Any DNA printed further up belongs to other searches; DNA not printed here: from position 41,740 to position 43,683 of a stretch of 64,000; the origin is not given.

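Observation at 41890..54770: Dpp-type importer carrying three cytosolic M14-like peptidase paralogs and multiple binding proteins: candidate import-and-trim system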

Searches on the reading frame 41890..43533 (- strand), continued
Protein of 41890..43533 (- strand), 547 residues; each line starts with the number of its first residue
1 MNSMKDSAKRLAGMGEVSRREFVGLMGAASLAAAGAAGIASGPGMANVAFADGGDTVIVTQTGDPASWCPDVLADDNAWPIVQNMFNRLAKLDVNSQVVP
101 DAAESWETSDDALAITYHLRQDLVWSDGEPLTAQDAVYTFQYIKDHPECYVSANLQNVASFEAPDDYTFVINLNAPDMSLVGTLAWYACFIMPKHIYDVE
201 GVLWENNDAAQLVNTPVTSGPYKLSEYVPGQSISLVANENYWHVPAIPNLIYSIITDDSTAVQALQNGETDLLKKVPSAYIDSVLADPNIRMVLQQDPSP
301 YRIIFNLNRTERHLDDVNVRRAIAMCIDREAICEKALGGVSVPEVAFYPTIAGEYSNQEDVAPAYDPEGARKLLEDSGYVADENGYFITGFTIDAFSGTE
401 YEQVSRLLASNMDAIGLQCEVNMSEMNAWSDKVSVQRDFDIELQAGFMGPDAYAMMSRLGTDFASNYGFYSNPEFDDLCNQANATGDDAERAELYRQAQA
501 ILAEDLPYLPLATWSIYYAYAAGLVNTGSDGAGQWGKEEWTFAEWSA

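Call 78: search_solved_structures(query=window:41890-43533:-, max_evalue=1e-35, show_alignments=4)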
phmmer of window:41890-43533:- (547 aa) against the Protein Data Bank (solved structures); distinct sequences matched with E-value up to 1e-35: 4.
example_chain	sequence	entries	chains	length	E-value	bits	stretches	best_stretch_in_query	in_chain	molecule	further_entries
5isu_A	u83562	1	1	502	8.1e-39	136.8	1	51-512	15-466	Lmo0135 protein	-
7kz8_A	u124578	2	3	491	8.7e-37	130.1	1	66-511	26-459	Peptide/nickel transport system substrate-binding protein AapF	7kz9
3m8u_A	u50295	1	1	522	7.4e-36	127.1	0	63-519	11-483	Heme-binding protein A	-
8z1z_F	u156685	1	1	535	8.2e-36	126.9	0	48-517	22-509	Dipeptide-binding protein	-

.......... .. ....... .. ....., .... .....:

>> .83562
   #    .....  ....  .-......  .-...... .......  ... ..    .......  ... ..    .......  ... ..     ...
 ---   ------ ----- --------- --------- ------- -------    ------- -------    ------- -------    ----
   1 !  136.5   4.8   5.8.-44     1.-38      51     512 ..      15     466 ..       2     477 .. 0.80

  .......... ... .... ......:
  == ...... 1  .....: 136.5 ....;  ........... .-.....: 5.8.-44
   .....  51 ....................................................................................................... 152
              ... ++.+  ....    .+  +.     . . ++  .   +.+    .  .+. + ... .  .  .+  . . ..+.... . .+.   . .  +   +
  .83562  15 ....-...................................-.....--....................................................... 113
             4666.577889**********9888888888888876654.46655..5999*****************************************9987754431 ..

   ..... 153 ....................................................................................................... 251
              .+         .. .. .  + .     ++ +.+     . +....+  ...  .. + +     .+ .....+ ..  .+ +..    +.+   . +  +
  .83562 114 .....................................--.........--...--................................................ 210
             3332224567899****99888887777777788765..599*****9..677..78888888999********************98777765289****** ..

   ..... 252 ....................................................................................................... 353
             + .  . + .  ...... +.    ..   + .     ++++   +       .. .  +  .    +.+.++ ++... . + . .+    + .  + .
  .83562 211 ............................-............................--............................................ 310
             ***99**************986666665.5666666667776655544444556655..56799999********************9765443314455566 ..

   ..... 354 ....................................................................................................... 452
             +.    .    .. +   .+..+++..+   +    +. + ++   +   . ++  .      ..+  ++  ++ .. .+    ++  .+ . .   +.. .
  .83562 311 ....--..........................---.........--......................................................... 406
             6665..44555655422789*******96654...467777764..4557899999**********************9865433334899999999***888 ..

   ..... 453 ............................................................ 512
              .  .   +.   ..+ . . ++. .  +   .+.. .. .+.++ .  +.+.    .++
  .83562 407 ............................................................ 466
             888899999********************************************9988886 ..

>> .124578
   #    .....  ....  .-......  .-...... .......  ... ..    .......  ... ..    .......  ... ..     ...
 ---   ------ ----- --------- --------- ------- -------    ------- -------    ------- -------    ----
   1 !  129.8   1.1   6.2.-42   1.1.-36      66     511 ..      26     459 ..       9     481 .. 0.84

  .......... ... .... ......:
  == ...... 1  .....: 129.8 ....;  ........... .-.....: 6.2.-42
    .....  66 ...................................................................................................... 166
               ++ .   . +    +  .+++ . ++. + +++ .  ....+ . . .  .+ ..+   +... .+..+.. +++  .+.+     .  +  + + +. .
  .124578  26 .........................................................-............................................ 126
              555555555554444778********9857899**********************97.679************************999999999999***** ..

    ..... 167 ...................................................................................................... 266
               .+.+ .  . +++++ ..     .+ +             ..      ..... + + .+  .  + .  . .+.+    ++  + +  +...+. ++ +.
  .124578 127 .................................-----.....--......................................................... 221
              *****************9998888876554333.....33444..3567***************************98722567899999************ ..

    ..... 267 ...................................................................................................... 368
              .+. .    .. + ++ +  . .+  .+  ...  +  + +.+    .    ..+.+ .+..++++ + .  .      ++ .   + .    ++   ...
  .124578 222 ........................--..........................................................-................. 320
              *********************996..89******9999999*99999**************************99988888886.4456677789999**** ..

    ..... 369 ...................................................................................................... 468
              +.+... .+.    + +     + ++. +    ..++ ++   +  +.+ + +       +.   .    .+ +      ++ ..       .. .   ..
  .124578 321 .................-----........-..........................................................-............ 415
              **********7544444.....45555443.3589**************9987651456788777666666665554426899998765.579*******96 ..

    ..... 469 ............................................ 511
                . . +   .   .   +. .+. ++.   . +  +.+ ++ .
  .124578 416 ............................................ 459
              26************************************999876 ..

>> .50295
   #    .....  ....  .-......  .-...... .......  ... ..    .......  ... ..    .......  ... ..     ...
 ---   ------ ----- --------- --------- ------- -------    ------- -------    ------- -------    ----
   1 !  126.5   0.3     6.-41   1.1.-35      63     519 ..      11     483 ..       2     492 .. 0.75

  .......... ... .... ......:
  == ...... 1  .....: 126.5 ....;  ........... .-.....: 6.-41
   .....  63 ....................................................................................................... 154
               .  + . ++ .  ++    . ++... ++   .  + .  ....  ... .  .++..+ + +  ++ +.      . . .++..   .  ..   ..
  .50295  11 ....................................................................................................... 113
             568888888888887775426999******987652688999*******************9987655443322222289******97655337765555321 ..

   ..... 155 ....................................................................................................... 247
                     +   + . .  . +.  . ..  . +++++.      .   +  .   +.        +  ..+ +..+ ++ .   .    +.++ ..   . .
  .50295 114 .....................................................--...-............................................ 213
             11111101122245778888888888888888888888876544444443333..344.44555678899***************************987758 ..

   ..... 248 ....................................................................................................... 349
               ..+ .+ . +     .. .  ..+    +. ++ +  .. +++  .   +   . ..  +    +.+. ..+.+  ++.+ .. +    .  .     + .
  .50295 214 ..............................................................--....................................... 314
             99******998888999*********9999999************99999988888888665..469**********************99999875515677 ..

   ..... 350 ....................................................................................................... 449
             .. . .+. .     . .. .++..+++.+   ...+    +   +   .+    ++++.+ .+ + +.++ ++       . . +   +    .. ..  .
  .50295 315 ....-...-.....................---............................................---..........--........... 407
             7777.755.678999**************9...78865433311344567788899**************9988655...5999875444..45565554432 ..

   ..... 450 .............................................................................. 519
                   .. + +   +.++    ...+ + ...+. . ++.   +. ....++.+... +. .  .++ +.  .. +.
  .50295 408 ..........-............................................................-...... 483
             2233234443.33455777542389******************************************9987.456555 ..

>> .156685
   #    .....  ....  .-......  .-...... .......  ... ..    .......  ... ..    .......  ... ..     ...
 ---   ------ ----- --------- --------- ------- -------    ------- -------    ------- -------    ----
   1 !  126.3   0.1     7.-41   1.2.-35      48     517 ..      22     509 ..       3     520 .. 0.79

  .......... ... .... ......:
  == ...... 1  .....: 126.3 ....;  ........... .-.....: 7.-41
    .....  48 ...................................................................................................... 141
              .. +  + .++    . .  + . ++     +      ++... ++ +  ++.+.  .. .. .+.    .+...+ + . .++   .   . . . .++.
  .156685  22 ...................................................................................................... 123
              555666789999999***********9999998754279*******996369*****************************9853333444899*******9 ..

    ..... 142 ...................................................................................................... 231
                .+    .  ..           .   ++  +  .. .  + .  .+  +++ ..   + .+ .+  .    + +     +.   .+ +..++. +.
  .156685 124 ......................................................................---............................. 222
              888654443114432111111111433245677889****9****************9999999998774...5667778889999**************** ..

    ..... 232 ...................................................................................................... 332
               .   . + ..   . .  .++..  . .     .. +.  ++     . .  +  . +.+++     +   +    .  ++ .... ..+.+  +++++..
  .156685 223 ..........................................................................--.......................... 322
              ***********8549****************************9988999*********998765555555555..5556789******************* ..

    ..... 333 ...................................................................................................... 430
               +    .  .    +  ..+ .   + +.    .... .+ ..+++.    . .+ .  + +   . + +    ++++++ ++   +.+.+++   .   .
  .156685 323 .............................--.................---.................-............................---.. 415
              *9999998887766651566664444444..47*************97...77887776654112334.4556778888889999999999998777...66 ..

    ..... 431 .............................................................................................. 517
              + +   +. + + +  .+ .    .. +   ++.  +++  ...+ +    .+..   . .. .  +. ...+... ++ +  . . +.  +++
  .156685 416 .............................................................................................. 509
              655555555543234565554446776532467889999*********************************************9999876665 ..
